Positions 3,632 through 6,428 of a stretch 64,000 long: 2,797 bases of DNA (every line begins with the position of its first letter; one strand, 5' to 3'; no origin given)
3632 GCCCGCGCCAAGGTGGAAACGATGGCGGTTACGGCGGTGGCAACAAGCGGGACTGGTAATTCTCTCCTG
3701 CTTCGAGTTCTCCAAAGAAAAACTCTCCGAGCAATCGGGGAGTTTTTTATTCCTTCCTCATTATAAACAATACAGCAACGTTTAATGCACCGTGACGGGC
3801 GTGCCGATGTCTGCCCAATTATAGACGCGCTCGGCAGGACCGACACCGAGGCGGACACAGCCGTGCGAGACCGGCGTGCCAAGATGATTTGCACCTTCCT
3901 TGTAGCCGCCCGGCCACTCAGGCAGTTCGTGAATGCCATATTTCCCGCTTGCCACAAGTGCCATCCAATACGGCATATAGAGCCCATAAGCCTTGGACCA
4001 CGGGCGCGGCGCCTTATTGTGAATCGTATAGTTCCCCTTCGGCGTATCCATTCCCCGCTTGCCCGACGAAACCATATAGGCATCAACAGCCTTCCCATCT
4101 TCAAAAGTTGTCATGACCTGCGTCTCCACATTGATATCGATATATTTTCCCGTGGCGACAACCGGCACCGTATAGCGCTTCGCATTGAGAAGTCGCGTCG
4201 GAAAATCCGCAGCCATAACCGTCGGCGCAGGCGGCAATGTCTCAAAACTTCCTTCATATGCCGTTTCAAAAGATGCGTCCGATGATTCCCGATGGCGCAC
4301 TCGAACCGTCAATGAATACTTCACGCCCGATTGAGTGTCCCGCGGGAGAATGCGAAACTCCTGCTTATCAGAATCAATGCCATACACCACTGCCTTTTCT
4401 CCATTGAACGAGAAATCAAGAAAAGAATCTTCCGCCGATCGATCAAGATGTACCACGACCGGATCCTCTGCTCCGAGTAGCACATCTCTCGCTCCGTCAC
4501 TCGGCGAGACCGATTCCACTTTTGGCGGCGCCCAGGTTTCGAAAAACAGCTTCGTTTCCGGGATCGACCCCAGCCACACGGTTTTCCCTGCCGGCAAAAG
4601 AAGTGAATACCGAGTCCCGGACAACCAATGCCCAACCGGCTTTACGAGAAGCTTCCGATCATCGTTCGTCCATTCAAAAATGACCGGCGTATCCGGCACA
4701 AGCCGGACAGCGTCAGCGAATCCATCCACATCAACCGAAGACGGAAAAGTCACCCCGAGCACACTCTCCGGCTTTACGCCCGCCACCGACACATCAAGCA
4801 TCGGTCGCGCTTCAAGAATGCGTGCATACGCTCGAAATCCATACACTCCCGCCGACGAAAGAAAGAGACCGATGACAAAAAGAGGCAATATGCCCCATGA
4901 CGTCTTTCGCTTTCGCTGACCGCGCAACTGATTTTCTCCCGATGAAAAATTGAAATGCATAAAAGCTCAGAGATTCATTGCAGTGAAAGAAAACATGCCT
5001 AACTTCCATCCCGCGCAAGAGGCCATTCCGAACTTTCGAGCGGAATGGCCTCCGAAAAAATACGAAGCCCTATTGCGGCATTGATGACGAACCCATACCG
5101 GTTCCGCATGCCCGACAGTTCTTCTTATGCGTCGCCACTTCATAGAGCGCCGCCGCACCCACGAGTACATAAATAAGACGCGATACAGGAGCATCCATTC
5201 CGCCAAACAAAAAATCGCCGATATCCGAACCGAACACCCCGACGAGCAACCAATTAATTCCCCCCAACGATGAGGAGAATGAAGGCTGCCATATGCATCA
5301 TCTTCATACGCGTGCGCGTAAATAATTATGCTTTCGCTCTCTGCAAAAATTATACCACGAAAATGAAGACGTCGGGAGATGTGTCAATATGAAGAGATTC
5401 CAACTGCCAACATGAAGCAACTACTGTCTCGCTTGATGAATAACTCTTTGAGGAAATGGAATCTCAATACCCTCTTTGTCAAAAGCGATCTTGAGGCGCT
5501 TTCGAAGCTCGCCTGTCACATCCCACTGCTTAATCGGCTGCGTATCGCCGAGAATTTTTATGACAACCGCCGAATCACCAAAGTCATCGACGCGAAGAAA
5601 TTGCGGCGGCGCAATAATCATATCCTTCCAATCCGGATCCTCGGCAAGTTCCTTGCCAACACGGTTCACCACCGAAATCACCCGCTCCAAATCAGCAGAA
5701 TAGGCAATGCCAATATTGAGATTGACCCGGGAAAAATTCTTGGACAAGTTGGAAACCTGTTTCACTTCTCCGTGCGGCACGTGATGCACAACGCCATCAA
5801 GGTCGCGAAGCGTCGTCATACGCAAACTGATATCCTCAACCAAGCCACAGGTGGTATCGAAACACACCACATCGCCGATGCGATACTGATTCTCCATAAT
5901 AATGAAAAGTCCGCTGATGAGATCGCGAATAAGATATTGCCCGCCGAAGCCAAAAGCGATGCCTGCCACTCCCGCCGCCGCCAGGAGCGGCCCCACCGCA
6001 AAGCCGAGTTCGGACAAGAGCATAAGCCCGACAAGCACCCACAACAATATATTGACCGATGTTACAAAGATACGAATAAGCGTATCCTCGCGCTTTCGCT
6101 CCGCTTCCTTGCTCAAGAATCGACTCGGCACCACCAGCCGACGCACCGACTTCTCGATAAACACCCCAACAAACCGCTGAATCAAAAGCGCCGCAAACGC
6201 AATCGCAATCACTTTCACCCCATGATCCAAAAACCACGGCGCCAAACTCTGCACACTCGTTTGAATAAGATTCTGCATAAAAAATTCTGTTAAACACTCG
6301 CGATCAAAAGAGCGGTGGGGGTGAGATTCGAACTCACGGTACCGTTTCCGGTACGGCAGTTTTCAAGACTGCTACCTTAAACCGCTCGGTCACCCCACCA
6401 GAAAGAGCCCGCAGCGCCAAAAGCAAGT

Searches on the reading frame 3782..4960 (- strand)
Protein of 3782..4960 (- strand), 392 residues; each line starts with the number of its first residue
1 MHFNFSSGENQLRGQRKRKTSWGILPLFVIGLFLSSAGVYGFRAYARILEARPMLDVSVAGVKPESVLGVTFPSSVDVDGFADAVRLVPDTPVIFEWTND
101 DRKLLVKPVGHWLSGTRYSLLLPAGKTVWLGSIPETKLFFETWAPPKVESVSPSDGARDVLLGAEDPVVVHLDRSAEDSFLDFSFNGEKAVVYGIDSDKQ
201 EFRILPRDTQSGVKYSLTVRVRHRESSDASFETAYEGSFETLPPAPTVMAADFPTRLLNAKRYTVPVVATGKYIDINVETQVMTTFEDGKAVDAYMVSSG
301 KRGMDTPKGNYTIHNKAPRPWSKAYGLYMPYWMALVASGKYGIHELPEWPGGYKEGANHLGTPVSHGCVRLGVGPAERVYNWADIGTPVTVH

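Call 62: search_protein_families(library=pfam, proteins=[window:3782-4960:-], max_evalue=0.001)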
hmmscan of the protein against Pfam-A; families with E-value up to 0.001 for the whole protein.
window:3782-4960:- (392 aa): 2 families
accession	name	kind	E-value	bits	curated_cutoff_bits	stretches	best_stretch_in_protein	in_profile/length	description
PF03734.19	YkuD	-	1.8e-19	71.2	23.4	1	272-391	2-146/146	L,D-transpeptidase catalytic domain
PF13205.12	Big_5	-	3.1e-05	25.1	23.6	0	145-239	4-103/105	Bacterial Ig-like domain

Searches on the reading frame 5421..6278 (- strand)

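Call 62: search_protein_families(library=pfam, proteins=[window:5421-6278:-], max_evalue=0.001)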
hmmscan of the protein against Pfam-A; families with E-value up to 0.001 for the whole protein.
window:5421-6278:- (285 aa): 3 families
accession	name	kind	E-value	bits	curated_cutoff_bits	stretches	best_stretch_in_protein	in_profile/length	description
PF00924.24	MS_channel_2nd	-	1.3e-17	64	20.2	1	116-180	2-68/68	Mechanosensitive ion channel, beta-domain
PF21082.3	MS_channel_3rd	-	1.2e-11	45.3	21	1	185-273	1-88/88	Mechanosensitive ion channel MscS, C-terminal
PF21088.3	MS_channel_1st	-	1.2e-06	28.8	23.1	1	75-114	3-42/42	Mechanosensitive ion channel, transmembrane helices 2/3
